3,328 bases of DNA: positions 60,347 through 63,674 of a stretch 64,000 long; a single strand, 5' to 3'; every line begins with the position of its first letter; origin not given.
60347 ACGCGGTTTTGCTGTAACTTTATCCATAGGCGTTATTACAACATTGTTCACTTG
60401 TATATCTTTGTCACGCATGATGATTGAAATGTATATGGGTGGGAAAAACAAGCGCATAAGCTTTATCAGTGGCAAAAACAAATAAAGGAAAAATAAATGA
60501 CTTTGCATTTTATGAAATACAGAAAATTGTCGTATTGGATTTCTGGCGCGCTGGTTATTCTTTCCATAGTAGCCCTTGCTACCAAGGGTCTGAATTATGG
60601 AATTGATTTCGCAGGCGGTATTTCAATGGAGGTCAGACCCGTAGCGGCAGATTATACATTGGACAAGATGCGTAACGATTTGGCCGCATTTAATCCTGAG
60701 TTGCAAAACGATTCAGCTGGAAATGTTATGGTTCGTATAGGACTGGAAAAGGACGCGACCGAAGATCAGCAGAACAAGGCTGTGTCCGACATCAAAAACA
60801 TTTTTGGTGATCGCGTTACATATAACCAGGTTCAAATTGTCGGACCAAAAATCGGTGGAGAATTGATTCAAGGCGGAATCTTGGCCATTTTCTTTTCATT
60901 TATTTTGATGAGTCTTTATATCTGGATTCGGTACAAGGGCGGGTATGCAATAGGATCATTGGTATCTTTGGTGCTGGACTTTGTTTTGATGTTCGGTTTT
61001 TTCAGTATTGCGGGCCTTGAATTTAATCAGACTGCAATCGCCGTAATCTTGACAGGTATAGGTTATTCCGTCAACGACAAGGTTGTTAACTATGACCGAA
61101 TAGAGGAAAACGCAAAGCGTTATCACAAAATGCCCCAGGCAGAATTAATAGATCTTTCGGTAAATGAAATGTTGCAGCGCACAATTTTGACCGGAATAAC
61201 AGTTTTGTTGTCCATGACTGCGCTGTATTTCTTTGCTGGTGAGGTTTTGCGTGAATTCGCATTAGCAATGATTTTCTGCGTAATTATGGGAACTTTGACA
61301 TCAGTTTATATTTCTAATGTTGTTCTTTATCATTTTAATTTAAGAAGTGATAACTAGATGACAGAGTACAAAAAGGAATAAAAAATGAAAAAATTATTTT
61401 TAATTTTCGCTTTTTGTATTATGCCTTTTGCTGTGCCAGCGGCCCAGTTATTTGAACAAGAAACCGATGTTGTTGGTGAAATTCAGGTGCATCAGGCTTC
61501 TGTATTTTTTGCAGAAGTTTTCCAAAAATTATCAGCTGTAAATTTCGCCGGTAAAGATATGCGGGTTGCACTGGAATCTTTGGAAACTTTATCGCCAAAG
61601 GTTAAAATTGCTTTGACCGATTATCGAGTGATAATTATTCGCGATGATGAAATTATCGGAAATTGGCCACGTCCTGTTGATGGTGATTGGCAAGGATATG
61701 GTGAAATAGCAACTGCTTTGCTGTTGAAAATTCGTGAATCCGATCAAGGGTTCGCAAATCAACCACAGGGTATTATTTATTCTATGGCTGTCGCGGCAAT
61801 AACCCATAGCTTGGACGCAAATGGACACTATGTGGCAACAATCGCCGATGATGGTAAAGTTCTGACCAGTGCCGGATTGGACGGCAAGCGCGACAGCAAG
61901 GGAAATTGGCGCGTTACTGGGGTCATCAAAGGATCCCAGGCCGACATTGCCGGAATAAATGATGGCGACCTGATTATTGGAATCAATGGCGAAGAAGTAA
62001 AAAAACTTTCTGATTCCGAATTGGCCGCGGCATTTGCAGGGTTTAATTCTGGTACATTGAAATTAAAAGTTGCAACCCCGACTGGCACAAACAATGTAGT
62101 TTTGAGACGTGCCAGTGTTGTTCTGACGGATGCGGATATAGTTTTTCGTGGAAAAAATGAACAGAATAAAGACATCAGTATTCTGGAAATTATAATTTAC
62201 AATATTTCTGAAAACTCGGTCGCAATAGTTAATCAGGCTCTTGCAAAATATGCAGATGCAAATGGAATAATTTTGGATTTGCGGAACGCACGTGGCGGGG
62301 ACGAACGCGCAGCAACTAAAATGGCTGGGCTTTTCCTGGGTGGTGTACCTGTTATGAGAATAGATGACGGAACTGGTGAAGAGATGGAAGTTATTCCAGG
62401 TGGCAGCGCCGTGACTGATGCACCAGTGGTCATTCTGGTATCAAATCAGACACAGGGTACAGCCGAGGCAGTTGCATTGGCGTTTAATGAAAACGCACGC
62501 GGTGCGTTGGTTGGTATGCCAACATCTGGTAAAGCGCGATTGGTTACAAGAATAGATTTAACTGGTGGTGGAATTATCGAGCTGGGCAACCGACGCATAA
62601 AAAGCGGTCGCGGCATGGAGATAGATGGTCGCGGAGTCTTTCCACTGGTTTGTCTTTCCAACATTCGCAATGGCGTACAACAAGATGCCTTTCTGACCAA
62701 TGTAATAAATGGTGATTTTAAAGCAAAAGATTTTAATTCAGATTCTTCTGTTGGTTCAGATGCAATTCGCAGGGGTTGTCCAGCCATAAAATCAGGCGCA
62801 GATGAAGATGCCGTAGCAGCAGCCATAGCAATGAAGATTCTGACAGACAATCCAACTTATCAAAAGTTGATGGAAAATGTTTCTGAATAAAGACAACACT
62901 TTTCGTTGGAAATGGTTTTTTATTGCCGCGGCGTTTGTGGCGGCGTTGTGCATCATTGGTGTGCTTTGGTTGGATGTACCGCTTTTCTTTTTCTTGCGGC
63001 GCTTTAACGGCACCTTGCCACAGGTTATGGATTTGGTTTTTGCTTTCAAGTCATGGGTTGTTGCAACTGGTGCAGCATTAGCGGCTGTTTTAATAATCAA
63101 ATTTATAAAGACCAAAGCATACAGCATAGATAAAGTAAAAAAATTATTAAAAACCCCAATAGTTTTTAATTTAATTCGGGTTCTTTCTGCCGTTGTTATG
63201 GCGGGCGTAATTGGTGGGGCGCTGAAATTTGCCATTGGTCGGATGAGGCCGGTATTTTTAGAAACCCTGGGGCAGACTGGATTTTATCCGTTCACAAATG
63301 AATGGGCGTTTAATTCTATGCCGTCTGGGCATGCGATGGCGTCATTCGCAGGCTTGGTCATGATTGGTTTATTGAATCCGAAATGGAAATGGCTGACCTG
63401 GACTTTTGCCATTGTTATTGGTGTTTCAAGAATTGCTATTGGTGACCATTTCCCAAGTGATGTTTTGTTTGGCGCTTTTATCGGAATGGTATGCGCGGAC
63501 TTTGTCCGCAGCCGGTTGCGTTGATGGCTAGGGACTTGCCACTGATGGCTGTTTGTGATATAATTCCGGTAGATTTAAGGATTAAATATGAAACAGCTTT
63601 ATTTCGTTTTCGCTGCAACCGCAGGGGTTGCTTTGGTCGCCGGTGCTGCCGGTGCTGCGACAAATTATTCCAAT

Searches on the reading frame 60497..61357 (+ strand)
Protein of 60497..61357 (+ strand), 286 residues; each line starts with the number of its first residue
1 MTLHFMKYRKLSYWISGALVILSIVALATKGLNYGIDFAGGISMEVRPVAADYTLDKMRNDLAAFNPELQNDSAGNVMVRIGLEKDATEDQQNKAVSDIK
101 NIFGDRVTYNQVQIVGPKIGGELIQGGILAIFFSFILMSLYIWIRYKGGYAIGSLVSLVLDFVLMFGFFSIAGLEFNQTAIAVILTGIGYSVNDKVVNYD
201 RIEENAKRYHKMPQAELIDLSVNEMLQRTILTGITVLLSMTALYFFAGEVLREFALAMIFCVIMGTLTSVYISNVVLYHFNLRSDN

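Call 31: search_protein_families(library=pfam, proteins=[window:60497-61357:+], max_evalue=0.001)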
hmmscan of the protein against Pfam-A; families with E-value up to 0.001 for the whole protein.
window:60497-61357:+ (286 aa): 2 families
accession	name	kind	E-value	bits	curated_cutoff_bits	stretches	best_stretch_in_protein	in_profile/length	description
PF02355.23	SecD_SecF_C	-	1.6e-52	178.1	20.5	1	104-280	10-186/189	Protein export membrane protein SecD/SecF, C-terminal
PF07549.19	Sec_GG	-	6.4e-09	35.5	20.3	1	25-47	1-23/28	SecD/SecF GG Motif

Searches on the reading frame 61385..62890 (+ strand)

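Call 31: search_protein_families(library=pfam, proteins=[window:61385-62890:+], max_evalue=0.001)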
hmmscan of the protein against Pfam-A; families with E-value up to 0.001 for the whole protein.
window:61385-62890:+ (501 aa): 3 families
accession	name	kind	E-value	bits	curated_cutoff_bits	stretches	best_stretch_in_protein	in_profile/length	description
PF03572.23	Peptidase_S41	-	2.6e-21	76.4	24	1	271-420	7-161/165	Peptidase family S41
PF00595.29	PDZ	-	5.4e-08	33.5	23.2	1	166-229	15-80/81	PDZ domain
PF17820.7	PDZ_6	-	2e-07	31.1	27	1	176-228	1-51/54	PDZ domain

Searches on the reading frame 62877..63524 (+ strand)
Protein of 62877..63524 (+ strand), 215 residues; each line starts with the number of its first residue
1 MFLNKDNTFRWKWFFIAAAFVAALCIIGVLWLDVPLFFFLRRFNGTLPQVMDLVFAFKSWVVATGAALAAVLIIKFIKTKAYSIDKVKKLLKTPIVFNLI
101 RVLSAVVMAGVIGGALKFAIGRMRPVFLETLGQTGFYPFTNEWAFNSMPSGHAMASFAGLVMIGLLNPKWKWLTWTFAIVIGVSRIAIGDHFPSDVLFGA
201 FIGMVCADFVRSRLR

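Call 31: search_protein_families(library=pfam, proteins=[window:62877-63524:+], max_evalue=0.001)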
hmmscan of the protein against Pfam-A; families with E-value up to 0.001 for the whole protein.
window:62877-63524:+ (215 aa): 3 families
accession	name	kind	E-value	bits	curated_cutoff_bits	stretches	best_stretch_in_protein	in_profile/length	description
PF01569.27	PAP2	-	8.4e-27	93.9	27.2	1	99-208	2-119/130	PAP2 superfamily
PF14378.12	PAP2_3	-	1.5e-08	35.1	27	1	144-207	123-188/190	PAP2 superfamily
PF14360.12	PAP2_C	-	2.4e-05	25.2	27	1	148-207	6-69/74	PAP2 superfamily C-terminal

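Call 60: find_encoding_contigs(protein=window:62877-63524:+, flank=10000, max_places=2)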
Protein window:62877-63524:+ (215 aa): 1 contig read that carries it; 1 place shown.
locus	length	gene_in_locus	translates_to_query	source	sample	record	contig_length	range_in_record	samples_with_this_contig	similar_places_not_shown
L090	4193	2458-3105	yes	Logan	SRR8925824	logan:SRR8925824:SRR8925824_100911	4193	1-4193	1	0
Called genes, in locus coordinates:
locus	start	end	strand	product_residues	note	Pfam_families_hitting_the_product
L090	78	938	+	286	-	PF07549:Sec_GG, PF02355:SecD_SecF_C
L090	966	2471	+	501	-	PF00595:PDZ, PF17820:PDZ_6 (weak), PF03572:Peptidase_S41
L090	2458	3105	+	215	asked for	PF14378:PAP2_3 (weak), PF01569:PAP2, PF14360:PAP2_C (weak)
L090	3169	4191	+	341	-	?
